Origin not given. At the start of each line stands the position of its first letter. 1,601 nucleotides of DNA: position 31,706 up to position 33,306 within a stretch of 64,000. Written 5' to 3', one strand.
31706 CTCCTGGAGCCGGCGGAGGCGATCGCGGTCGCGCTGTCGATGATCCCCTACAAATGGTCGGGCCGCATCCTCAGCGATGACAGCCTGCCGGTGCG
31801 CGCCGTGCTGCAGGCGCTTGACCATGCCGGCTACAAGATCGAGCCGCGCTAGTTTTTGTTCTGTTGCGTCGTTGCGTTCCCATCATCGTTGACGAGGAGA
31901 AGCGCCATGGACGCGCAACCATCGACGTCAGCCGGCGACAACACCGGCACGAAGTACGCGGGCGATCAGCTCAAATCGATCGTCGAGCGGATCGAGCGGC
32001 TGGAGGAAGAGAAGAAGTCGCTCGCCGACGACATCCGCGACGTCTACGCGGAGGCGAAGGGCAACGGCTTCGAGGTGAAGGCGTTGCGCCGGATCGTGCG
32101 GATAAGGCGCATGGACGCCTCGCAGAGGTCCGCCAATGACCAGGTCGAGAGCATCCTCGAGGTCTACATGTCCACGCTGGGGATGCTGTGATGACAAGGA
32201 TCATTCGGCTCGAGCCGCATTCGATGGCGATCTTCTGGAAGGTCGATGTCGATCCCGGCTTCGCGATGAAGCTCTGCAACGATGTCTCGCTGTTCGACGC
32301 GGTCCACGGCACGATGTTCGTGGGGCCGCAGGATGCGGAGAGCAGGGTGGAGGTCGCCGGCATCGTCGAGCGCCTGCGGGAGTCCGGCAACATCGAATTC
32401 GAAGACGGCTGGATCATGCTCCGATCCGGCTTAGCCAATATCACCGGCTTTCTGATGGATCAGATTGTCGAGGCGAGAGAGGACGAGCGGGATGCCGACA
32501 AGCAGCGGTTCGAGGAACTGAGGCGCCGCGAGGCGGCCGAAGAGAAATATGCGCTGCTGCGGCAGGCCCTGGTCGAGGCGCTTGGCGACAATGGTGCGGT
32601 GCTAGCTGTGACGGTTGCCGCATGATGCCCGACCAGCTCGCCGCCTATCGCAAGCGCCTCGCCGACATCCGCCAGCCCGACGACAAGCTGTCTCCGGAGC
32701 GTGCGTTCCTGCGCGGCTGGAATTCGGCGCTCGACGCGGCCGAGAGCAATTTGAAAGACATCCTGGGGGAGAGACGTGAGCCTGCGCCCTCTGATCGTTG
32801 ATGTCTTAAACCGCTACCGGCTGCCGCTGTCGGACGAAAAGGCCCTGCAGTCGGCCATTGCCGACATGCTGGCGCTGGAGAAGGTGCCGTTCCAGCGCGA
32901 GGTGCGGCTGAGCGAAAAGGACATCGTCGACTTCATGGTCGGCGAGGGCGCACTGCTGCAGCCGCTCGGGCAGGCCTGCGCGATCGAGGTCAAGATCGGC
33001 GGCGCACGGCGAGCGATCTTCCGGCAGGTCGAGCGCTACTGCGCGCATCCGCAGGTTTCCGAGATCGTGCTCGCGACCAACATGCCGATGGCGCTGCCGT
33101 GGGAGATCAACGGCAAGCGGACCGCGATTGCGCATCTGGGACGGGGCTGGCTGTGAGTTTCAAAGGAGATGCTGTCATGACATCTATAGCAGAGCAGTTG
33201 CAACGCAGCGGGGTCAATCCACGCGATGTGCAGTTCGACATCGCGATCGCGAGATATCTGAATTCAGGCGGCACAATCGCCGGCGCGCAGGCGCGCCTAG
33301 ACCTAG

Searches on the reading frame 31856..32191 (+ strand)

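Call 16: search_protein_families(library=phrogs, proteins=[window:31856-32191:+], max_evalue=0.001)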
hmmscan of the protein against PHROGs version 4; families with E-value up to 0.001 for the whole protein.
window:31856-32191:+ (111 aa): 1 family
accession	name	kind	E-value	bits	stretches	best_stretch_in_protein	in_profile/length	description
phrog_4212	-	unknown function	1.8e-28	100.7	1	14-110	258-351/353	-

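Call 67: search_protein_families(library=pfam, proteins=[window:31856-32191:+], max_evalue=0.01)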
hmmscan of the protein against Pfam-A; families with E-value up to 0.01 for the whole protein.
window:31856-32191:+ (111 aa): 1 family
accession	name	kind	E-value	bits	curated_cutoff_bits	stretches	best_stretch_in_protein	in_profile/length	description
PF10073.14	GapR_DNA-bd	-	6.1e-30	103.1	22.6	1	35-109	1-72/72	GapR-like, DNA-binding domain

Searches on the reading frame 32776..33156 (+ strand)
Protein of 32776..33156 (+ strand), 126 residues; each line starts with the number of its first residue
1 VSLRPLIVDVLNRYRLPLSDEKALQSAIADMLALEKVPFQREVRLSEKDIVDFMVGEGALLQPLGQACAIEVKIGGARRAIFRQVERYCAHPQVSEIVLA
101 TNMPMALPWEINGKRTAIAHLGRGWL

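Call 16: search_protein_families(library=phrogs, proteins=[window:32776-33156:+], max_evalue=0.001)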
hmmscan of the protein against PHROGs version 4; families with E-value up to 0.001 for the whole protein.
window:32776-33156:+ (126 aa): 2 families
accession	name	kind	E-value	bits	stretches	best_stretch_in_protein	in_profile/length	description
phrog_5928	-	unknown function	1.1e-33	116.8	1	7-126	11-124/124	-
phrog_30441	-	unknown function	1.2e-12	48.8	1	8-123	184-294/297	-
